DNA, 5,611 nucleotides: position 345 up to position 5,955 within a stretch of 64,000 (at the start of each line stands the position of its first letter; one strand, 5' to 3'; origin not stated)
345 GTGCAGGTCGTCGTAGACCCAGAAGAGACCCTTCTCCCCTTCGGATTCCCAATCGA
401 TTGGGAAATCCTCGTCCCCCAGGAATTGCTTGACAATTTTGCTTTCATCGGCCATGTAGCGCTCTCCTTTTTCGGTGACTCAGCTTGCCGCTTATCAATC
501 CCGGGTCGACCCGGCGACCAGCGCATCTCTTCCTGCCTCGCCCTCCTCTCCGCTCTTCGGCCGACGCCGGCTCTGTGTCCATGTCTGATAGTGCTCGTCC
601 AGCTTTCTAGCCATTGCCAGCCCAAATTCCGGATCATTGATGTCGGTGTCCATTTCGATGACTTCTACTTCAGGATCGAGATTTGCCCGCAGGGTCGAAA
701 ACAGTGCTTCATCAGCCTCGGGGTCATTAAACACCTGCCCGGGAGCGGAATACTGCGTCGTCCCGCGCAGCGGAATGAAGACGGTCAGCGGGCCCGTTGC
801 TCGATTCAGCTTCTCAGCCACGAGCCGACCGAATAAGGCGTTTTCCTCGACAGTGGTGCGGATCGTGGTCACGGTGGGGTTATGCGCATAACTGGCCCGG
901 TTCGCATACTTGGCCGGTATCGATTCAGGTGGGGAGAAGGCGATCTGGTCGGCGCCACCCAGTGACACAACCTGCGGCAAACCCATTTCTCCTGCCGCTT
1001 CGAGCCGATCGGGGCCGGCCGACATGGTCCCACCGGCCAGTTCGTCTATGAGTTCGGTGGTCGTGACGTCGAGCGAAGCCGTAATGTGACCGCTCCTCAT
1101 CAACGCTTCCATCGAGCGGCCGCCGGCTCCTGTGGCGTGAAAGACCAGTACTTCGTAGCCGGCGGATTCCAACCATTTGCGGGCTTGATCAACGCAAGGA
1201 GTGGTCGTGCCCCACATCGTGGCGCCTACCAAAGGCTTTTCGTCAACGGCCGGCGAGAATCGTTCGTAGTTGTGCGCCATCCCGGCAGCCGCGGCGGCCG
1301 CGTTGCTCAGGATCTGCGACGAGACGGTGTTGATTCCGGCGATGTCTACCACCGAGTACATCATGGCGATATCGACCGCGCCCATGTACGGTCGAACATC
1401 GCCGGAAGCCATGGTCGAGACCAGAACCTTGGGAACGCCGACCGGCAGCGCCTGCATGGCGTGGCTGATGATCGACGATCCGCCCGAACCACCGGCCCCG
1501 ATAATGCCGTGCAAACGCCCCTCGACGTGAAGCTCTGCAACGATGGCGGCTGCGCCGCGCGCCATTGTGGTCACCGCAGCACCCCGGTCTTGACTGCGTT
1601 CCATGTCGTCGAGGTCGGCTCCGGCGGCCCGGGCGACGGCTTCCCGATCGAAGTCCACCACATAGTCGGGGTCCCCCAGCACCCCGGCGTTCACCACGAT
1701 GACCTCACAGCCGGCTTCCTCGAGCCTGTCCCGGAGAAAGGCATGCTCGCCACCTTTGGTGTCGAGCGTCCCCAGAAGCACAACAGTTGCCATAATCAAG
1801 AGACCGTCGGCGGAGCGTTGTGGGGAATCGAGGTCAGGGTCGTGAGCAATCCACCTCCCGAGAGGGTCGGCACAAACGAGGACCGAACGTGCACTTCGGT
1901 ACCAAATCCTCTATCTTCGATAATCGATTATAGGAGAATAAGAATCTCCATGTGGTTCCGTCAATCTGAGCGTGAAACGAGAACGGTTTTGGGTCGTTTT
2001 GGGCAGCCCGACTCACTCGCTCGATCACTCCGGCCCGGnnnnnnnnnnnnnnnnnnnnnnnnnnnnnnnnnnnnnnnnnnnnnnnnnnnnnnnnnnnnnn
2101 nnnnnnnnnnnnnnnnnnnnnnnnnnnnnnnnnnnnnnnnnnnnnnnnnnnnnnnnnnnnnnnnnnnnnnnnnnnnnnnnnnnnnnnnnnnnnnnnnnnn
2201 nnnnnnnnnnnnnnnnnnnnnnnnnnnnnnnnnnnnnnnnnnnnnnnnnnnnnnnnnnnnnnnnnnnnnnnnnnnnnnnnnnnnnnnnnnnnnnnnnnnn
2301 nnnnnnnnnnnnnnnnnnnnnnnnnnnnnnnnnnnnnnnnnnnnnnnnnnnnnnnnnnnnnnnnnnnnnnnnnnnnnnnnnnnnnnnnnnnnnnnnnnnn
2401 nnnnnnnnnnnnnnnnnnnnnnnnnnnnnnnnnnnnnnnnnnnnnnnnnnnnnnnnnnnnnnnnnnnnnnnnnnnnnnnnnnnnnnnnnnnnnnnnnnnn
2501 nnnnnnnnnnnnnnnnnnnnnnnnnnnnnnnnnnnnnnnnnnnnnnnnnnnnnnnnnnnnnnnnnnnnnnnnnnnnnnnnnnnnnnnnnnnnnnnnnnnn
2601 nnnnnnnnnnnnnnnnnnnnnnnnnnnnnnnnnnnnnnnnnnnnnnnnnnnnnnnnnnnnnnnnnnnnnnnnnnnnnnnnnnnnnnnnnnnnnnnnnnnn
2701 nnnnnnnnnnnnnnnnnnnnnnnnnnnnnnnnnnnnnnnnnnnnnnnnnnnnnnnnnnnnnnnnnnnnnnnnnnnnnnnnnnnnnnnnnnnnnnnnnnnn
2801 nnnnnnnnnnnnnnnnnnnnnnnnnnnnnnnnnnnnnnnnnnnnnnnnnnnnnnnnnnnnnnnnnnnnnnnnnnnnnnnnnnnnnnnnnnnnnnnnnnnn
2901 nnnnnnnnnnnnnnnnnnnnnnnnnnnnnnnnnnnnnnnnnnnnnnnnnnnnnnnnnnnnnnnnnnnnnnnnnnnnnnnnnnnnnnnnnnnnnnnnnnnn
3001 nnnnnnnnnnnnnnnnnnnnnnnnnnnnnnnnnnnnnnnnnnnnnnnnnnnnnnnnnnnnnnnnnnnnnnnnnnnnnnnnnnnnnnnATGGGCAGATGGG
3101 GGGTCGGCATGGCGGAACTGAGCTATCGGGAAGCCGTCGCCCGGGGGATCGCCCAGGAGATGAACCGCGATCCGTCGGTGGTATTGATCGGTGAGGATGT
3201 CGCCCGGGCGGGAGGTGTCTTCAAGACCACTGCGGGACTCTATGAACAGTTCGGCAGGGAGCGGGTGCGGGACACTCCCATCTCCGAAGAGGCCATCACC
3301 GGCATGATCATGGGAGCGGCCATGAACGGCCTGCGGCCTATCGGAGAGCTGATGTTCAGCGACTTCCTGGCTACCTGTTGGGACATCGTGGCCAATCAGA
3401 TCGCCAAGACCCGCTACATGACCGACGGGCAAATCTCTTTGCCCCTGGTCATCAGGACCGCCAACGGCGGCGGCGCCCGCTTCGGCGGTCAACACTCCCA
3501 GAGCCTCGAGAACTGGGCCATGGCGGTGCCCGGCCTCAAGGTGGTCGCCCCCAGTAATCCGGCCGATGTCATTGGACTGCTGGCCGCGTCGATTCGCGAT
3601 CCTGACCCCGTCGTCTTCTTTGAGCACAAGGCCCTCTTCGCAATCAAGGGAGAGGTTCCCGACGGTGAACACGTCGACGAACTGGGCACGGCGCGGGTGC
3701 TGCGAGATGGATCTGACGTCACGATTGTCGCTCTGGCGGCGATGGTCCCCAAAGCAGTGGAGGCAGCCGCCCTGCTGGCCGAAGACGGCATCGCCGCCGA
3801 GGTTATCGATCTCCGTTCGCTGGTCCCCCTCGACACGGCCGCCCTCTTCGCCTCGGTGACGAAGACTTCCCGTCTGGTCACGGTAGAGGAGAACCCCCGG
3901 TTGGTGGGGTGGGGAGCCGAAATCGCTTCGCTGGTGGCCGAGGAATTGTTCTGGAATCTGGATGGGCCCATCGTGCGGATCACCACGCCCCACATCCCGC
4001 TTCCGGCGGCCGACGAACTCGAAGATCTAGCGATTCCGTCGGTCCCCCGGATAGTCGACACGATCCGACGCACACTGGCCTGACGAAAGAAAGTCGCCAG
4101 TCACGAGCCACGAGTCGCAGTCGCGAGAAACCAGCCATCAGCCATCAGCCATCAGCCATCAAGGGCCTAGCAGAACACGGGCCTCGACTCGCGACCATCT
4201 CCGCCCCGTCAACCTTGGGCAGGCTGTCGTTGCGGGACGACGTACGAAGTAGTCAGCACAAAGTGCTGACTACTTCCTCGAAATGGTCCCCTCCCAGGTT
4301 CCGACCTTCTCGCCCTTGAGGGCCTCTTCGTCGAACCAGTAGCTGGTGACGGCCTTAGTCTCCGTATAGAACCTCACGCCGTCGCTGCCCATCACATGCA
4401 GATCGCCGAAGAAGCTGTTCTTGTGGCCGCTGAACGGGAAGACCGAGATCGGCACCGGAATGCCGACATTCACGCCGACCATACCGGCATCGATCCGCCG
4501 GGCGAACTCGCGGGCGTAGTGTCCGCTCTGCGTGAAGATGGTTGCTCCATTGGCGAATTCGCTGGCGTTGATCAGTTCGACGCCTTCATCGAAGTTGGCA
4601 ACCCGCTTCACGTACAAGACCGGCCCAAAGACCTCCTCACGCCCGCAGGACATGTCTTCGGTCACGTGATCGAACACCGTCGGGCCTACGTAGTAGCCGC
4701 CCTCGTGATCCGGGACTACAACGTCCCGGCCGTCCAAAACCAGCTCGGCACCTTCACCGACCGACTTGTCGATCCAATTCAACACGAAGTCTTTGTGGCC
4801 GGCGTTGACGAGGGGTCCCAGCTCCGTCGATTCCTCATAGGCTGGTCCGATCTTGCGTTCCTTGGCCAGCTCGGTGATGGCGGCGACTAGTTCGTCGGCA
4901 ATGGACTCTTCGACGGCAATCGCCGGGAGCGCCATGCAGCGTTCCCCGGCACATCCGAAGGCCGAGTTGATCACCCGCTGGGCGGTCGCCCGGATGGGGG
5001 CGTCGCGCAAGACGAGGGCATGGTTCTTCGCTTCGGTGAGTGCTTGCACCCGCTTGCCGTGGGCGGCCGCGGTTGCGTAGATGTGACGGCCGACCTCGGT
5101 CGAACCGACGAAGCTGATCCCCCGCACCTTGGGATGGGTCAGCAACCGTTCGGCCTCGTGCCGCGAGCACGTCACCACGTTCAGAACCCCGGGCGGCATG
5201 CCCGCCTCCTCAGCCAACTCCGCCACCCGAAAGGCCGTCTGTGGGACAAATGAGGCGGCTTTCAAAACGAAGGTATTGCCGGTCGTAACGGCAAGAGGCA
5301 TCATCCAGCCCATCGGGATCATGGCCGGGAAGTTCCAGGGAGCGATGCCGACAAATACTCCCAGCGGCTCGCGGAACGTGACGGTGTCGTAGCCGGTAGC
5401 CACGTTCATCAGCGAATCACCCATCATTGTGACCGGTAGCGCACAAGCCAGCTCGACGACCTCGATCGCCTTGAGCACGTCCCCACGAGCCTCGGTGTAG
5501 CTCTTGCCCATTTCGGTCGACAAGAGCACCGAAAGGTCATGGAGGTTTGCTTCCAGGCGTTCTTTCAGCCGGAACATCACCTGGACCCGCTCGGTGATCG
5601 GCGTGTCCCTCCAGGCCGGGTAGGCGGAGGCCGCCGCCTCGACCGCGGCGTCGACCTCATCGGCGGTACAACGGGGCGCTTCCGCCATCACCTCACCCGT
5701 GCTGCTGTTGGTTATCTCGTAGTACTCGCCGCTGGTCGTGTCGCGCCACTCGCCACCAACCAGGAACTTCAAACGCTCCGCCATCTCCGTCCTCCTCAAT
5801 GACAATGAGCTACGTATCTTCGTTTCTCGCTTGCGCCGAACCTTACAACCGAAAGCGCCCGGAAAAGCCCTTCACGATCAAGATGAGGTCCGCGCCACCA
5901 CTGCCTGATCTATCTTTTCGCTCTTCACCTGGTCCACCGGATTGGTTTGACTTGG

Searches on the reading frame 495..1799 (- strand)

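Call 73: search_protein_families(library=pfam, max_evalue=0.00001, proteins=[window:495-1799:-])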
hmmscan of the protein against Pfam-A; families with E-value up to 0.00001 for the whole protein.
window:495-1799:- (434 aa): 2 families
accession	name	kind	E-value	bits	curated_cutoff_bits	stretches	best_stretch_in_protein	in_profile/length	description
PF23189.1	UPF0261_C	-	2.3e-85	285.8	27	1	188-402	1-216/218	Uncharacterised protein family (UPF0261) C-terminal domain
PF06792.17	UPF0261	-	1.3e-64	217.9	27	1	5-179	2-175/176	Uncharacterised protein family (UPF0261) N-terminal domain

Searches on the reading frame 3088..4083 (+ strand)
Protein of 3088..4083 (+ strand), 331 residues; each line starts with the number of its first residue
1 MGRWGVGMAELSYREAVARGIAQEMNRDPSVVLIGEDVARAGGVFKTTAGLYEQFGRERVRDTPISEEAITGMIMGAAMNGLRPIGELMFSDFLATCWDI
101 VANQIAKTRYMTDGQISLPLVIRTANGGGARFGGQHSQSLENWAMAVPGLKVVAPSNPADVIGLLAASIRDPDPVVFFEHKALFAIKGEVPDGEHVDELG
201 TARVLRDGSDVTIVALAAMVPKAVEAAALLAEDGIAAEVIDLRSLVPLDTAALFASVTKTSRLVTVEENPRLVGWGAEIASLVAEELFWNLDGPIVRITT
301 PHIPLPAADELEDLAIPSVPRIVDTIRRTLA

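Call 73: search_protein_families(library=pfam, max_evalue=0.00001, proteins=[window:3088-4083:+])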
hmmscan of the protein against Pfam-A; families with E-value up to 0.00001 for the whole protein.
window:3088-4083:+ (331 aa): 2 families
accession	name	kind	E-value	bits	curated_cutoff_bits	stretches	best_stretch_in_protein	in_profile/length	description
PF02779.29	Transket_pyr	-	3.3e-41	141.2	27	1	10-184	2-172/174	Transketolase, pyrimidine binding domain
PF02780.25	Transketolase_C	-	8.8e-38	129.4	25.9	1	200-322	1-124/124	Transketolase, C-terminal domain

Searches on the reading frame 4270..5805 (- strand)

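Call 73: search_protein_families(library=pfam, max_evalue=0.00001, proteins=[window:4270-5805:-])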
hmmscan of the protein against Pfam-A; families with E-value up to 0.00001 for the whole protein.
window:4270-5805:- (511 aa): 1 family
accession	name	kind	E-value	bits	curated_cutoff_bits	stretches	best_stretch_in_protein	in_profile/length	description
PF00171.27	Aldedh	-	8.4e-142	473.4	23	1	20-486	1-461/461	Aldehyde dehydrogenase family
